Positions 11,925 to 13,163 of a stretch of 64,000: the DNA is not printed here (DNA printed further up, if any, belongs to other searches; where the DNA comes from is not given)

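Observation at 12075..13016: Iteron-like GTGCAC repeats embedded in a putative replication-initiator gene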

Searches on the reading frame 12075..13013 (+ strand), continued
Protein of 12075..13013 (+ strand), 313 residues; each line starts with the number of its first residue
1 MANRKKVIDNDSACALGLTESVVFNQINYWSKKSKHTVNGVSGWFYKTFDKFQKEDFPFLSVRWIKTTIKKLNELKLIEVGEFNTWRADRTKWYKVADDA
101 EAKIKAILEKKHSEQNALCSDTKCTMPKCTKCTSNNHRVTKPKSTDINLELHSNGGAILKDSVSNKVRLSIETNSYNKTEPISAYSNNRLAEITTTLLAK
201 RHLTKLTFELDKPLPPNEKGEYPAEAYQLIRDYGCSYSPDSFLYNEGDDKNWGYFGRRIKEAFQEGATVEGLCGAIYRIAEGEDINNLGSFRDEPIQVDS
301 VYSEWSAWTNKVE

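Call 33: get_annotated_region(hit=H4, flank=2000)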
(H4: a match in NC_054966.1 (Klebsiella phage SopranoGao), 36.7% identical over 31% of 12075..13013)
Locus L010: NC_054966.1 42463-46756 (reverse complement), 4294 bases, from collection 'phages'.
description: Klebsiella phage SopranoGao, complete genome.
organism: Klebsiella phage SopranoGao (NCBI taxid 2026944)
taxonomy: Viruses; Duplodnaviria; Heunggongvirae; Uroviricota; Caudoviricetes; Lastavirus; Lastavirus sopranogao
host: Klebsiella pneumoniae 51503; source: Seneca Wastewater Treatment Plant; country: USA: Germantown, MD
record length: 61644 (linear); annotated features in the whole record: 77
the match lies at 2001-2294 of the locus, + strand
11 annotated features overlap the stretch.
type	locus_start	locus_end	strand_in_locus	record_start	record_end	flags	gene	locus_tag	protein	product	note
CDS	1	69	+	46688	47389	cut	-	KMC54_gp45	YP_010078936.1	DNA methyltransferase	-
CDS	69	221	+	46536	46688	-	-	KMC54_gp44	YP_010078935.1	hypothetical protein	-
CDS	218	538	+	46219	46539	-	-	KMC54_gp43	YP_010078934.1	hypothetical protein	-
CDS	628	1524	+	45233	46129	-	-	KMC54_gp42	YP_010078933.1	Eaa1 protein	-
CDS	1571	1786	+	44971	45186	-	-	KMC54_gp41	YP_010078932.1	hypothetical protein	-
CDS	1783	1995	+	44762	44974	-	-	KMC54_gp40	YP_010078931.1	hypothetical protein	-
CDS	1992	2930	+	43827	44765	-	-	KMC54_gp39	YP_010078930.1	replication initiation O-like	-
CDS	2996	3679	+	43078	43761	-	-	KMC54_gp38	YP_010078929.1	hypothetical protein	-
CDS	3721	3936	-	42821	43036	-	-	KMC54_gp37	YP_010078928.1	hypothetical protein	-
CDS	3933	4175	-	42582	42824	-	-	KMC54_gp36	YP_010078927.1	pyruvate ferredoxin/flavodoxin oxidoreductase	-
CDS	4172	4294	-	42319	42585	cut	-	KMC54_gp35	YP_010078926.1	hypothetical protein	-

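Call 34: get_annotated_region(hit=H8, flank=2000)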
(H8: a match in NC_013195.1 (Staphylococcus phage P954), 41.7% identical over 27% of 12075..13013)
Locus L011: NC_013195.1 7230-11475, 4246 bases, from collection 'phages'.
description: Staphylococcus phage P954, complete genome.
organism: Staphylococcus phage P954 (NCBI taxid 668618)
taxonomy: Viruses; Duplodnaviria; Heunggongvirae; Uroviricota; Caudoviricetes; Bronfenbrennervirinae; Biseptimavirus; Biseptimavirus P954
host: Staphylococcus aureus; source: -; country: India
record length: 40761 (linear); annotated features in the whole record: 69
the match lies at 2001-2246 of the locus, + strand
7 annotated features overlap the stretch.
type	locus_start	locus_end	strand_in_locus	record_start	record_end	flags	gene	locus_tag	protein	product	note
CDS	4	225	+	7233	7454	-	-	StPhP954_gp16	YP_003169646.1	DUF2483 family protein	phi PVL orf 39 family protein; P954orf16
CDS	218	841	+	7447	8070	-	-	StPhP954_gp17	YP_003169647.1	Sak-like ssDNA annealing protein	P954orf17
CDS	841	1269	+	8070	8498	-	-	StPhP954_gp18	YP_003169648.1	single strand DNA binding protein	P954orf18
CDS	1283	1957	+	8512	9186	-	-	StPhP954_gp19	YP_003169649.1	hypothetical protein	P954orf19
CDS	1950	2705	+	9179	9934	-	-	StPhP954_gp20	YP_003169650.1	DnaD-like helicase loader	P954orf20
CDS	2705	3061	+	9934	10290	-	-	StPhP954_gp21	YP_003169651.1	helicase loader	P954orf21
CDS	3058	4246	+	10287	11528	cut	-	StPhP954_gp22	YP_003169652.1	DnaB-like replicative helicase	replicative DNA helicase; P954orf22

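Call 35: get_annotated_region(hit=H19, flank=2000)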
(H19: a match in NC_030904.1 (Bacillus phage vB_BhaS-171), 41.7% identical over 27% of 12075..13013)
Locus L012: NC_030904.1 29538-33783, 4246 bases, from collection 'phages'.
description: Bacillus phage vB_BhaS-171, complete genome.
organism: Bacillus phage vB_BhaS-171 (NCBI taxid 1775140)
taxonomy: Viruses; Duplodnaviria; Heunggongvirae; Uroviricota; Caudoviricetes
host: Bacillus halmapalus DSM 29712; source: Lake Elmenteita; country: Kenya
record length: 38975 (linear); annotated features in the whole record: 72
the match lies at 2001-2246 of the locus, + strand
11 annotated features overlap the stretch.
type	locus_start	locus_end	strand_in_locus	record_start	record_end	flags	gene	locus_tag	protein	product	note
CDS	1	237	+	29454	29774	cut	-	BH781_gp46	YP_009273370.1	hypothetical protein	-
CDS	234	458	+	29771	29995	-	-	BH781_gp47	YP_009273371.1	hypothetical protein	-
CDS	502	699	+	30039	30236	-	-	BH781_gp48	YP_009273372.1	hypothetical protein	-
CDS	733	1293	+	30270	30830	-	-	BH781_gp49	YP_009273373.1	hypothetical protein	-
regulatory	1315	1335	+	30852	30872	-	-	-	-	terminator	putative transcriptional terminator, -12.50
CDS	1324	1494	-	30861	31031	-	-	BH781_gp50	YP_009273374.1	transcriptional repressor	similar to hypothetical protein phiCD27_gp47 [Clostridium phage phiCD27]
CDS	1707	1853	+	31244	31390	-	-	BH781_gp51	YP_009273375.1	transcriptional repressor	-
CDS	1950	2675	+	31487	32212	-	-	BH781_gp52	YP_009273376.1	DnaD-like helicase loader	similar to phage O protein family [Bacillus cereus] and hypothetical protein proCM3_gp14 [Bacillus phage proCM3]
CDS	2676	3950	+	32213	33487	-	-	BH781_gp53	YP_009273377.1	DnaB-like replicative helicase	similar to replicative DNA helicase [Bacillus phage 11143] and helicase [Geobacillus phage GBK2]; conserved domain DnaB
CDS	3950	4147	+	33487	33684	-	-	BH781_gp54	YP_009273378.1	hypothetical protein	similar to hypothetical protein GBVE2_gp041 [Geobacillus virus E2]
CDS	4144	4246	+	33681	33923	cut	-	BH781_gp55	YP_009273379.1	nucleotide kinase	similar to hypothetical protein GBVE2_gp054 [Geobacillus virus E2]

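Call 36: get_annotated_region(hit=H2, flank=2000)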
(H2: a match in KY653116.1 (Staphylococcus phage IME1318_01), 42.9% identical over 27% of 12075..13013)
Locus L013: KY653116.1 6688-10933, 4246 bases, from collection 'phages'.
description: Staphylococcus phage IME1318_01, complete genome.
organism: Staphylococcus phage IME1318_01 (NCBI taxid 1965486)
taxonomy: Viruses; Duplodnaviria; Heunggongvirae; Uroviricota; Caudoviricetes; Azeredovirinae
host: Staphylococcus haemolyticus IME1318; source: -; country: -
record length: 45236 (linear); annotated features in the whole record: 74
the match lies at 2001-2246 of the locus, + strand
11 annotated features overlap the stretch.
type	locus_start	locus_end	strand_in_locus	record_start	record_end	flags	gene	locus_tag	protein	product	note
CDS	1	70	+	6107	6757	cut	-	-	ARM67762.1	ERF superfamily protein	-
CDS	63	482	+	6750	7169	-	-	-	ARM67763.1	single-stranded DNA-binding protein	-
CDS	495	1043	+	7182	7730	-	-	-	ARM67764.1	HNH homing endonuclease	-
CDS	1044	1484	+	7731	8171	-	-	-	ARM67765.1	hypothetical protein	-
CDS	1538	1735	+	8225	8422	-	-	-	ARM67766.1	hypothetical protein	-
CDS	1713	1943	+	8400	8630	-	-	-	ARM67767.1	hypothetical protein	-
CDS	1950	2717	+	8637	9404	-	-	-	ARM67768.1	replication initiation protein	-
CDS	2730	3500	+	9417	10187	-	-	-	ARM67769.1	DNA replication protein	DNA replication protein DnaC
CDS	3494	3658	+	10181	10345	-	-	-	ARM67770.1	hypothetical protein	-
CDS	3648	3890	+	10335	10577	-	-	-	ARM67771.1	hypothetical protein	-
CDS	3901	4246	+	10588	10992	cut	-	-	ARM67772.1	holliday junction resolvase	-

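Call 52: find_related_loci(query=A2, collection=viral_contigs, flank=2500)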
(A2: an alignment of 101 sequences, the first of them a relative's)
Query A2 (313 aa) in viral_contigs; peptide patterns used: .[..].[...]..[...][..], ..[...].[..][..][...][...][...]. (x = any residue, [..] = any of these).
600 stretches matched a pattern (row limit reached: there are more); 418 encode a relative of the query (tblastn E <= 1e-3); the best 80 are kept; 80 distinct loci.
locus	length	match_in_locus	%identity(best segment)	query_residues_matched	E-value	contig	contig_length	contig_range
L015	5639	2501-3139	32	13-232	8e-20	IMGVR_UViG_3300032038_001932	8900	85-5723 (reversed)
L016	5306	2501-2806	36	7-111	3e-17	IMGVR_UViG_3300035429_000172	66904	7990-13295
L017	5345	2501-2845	37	4-129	9e-17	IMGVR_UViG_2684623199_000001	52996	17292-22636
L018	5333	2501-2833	35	7-119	1e-16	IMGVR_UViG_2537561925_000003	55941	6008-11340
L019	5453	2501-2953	30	13-146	2e-16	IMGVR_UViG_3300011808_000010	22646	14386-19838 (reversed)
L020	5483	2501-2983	26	13-167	5e-16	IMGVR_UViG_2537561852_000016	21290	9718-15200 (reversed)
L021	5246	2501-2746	39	13-96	4e-16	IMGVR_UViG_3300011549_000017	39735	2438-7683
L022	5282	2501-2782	41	1-96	7e-16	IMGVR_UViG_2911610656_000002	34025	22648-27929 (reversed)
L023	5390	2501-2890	35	1-130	7e-16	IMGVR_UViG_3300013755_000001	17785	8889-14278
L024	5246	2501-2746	39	13-96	7e-16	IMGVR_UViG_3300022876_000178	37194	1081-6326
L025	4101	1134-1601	31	7-162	1e-15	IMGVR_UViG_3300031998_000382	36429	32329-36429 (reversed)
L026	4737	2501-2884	34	13-149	1e-15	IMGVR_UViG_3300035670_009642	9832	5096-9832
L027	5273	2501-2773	40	13-105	1e-15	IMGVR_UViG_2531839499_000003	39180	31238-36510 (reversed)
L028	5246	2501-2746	39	13-96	1e-15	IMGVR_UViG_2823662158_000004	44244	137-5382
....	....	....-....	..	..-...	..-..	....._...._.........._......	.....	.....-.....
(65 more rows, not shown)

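Call 60: predict_structure(alignment_id=A2)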
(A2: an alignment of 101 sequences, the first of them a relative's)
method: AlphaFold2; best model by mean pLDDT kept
length: 313 residues; sequences in the alignment: 101
mean_pLDDT: 67.6   pTM: 0.45
mean pLDDT of the five models: 67.6, 67.1, 67.1, 66.5, 65.1
residues with pLDDT >= 90: 107; 70-90: 45; 50-70: 54; < 50: 107
segments of 3 or more residues with pLDDT < 50: 143-206, 234-250, 297-313
pLDDT, mean of each block of 10 residues (from residue 1): 77 97 97 98 98 96 98 98 95 98 97 81 58 50 45 38 38 32 32 37 50 71 64 44 37 66 76 75 71 50 42 36
secondary structure, 60 per line:
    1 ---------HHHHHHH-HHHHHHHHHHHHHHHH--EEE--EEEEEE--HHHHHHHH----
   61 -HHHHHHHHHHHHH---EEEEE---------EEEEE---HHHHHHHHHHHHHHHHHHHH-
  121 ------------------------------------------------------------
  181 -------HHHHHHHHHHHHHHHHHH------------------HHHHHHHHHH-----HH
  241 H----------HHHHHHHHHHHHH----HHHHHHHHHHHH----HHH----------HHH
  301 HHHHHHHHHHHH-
elements in order: H10-16 H18-33 E36-38 E41-46 H49-56 H62-74 E78-82 E92-96 H100-119 H188-205 H224-233 H252-264 H269-280 H298-312
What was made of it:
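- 12102..12431 (+): Region coding the N-terminal winged-helix DNA-binding domain (aa 10-119), ending in the family motif DRTKWY (aa 89-94). AlphaFold pLDDT is 95-98 over aa 10-110 (call 60).
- The AlphaFold model has a confident winged-helix domain at aa 10-119, with low confidence from about aa 120 (pLDDT below 50 over 143-206) (call 60). The region is modelled as the end of a helix passing into a low-confidence stretch, with no compact knuckle (call 60).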

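Call 63: fold_search(model_id=the predicted structure, library=pdb)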
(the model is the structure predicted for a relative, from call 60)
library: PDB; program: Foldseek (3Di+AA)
matches with E <= 10: 1188; with E <= 0.001: 0
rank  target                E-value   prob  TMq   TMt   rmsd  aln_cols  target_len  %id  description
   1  2d1h_A                2.2e-03  1.00  0.25  0.68   2.8       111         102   15  Crystal structure of ST1889 protein from thermoacidophilic archaeon Sulfolobus tokodaii (released 2006-09-05)
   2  3r0a_A                2.5e-03  1.00  0.26  0.60   7.2       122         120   16  Possible transcriptional regulator from Methanosarcina mazei Go1 (gi 21227196) (released 2011-03-23)
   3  5yhx_M                3.3e-03  1.00  0.21  0.40  10.2       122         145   16  Structure of Lactococcus lactis ZitR, wild type (released 2017-12-06)
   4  6abq_A                4.0e-03  1.00  0.20  0.49   8.3       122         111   11  Crystal structure of transcription factor from Listeria monocytogenes (released 2019-06-05)
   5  3r0a_B                4.2e-03  1.00  0.27  0.60   7.2       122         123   16  Possible transcriptional regulator from Methanosarcina mazei Go1 (gi 21227196) (released 2011-03-23)
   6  5yi0_A                4.2e-03  1.00  0.20  0.39  11.1       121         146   16  Structure of Lactococcus lactis ZitR, C30AH42A mutant (released 2017-12-06)
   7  4xrf                  4.5e-03  1.00  0.21  0.41   9.0       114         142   13  Crystal structure of MepR like protein complexed with pseudoligands (released 2016-02-10)
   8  6fi9_A                5.6e-03  1.00  0.19  0.37  12.0       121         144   14  Crystal Structure of a zinc-responsive MarR family member, Lactococcus lactis ZitR (released 2019-02-20)
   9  4esb                  6.3e-03  1.00  0.20  0.52   8.1       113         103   17  Crystal structure of PadR-like transcriptional regulator (BC4206) from Bacillus cereus strain ATCC 14579 (released 2012-12-05)
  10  6eu2_O                6.7e-03  1.00  0.23  0.14   6.7       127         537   14  Apo RNA Polymerase III - open conformation (oPOL3) (released 2018-01-17)
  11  6abq_B                7.5e-03  1.00  0.20  0.50   6.3       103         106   13  Crystal structure of transcription factor from Listeria monocytogenes (released 2019-06-05)
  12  8ylg_B                7.5e-03  1.00  0.21  0.38   7.5       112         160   15  Crystal structure of Burkholderia thailandensis MftR in complex with operator DNA (released 2024-11-13)
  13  8ylg_A                7.5e-03  1.00  0.21  0.37   7.5       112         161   15  Crystal structure of Burkholderia thailandensis MftR in complex with operator DNA (released 2024-11-13)
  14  5yhx_A                8.4e-03  1.00  0.22  0.43   9.6       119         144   16  Structure of Lactococcus lactis ZitR, wild type (released 2017-12-06)
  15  3m8e_A                8.4e-03  0.99  0.18  0.45  11.6       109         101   15  Protein structure of Type III plasmid segregation TubR (released 2010-07-07)
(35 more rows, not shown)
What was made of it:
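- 12102..12431 (+): Foldseek matches MarR/PadR-type winged-helix proteins (call 63).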

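Call 67: find_related_loci(query=A1, collection=metagenome_contigs, flank=6000)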
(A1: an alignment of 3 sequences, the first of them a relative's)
Query A1 (313 aa) in metagenome_contigs; peptide patterns used: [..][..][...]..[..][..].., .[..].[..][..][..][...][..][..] (x = any residue, [..] = any of these).
256 stretches matched a pattern; 4 encode a relative of the query (tblastn E <= 1e-3); 4 distinct loci.
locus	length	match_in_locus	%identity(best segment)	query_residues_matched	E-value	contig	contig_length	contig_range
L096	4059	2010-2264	43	13-97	2e-17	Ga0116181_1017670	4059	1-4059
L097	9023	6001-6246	44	13-96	2e-16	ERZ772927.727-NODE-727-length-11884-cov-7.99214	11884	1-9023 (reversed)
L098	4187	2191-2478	38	7-104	4e-14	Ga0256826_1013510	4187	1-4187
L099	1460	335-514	35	20-79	3e-6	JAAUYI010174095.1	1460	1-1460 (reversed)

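Call 80: search_protein_families(library=phrogs, proteins=[L010:1992-2927:+, L011:1950-2702:+, P0002, P0003], max_evalue=0.00001)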
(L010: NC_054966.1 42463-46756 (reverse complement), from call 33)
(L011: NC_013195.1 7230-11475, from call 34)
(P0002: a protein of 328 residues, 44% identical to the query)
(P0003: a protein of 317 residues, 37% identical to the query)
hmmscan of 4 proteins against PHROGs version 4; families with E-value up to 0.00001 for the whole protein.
L010:1992-2927:+ (312 aa): 8 families
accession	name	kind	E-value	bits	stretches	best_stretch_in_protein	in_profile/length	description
phrog_6493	-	DNA, RNA and nucleotide metabolism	2e-33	116.8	1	2-160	4-154/261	DnaD-like helicase loader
phrog_11527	-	unknown function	1.6e-27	98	1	123-308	130-323/333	-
phrog_11233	-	DNA, RNA and nucleotide metabolism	2.7e-24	87.1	1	11-157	5-152/297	replication initiation protein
phrog_428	-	DNA, RNA and nucleotide metabolism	4e-21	76.7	1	5-182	86-224/455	replication initiation protein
phrog_678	-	DNA, RNA and nucleotide metabolism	6.3e-21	76.3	1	1-285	55-287/346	replication initiation O-like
phrog_391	-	DNA, RNA and nucleotide metabolism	3.9e-15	57.3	1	16-302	10-296/298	replication initiation O-like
phrog_270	-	DNA, RNA and nucleotide metabolism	1.3e-09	38.9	1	24-233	44-219/383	replication initiation protein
phrog_30562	-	unknown function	6.4e-06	27.4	0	15-102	17-102/105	-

L011:1950-2702:+ (251 aa): 8 families
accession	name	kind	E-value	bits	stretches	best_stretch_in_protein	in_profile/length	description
phrog_6493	-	DNA, RNA and nucleotide metabolism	8.6e-121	403.2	1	1-251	2-258/261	DnaD-like helicase loader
phrog_11233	-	DNA, RNA and nucleotide metabolism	5.7e-25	89.3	1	16-109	9-106/297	replication initiation protein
phrog_30969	-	DNA, RNA and nucleotide metabolism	6.4e-24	85.5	1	140-251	20-130/131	DnaD-like helicase loader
phrog_428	-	DNA, RNA and nucleotide metabolism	1.3e-21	78.3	1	5-153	85-224/455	replication initiation protein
phrog_186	-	DNA, RNA and nucleotide metabolism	5.4e-21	76.6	1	63-238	74-256/308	DnaD-like helicase loader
phrog_678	-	DNA, RNA and nucleotide metabolism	8.5e-12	46.3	1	23-180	74-217/346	replication initiation O-like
phrog_270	-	DNA, RNA and nucleotide metabolism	6.9e-09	36.5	1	23-210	42-152/383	replication initiation protein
phrog_2562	-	DNA, RNA and nucleotide metabolism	1.8e-07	32.1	1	140-239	181-282/290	replication initiation protein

P0002 (328 aa): 5 families
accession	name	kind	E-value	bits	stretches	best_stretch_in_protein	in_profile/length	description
phrog_6493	-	DNA, RNA and nucleotide metabolism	4.2e-22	79.7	1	12-148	16-136/261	DnaD-like helicase loader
phrog_11233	-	DNA, RNA and nucleotide metabolism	1e-20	75.4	1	11-149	7-144/297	replication initiation protein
phrog_428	-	DNA, RNA and nucleotide metabolism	1.1e-09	39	1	7-144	90-223/455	replication initiation protein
phrog_678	-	DNA, RNA and nucleotide metabolism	3.6e-08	34.3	1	32-168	66-210/346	replication initiation O-like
phrog_9773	-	DNA, RNA and nucleotide metabolism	1.7e-07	32.3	1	20-163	28-161/288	replication initiation O-like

P0003 (317 aa): 3 families
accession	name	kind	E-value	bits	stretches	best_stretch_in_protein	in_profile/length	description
phrog_6493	-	DNA, RNA and nucleotide metabolism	2.4e-23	83.8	1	10-117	16-121/261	DnaD-like helicase loader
phrog_11233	-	DNA, RNA and nucleotide metabolism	3e-12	47.6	1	8-127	6-129/297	replication initiation protein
phrog_428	-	DNA, RNA and nucleotide metabolism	1.1e-09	39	1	12-191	97-238/455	replication initiation protein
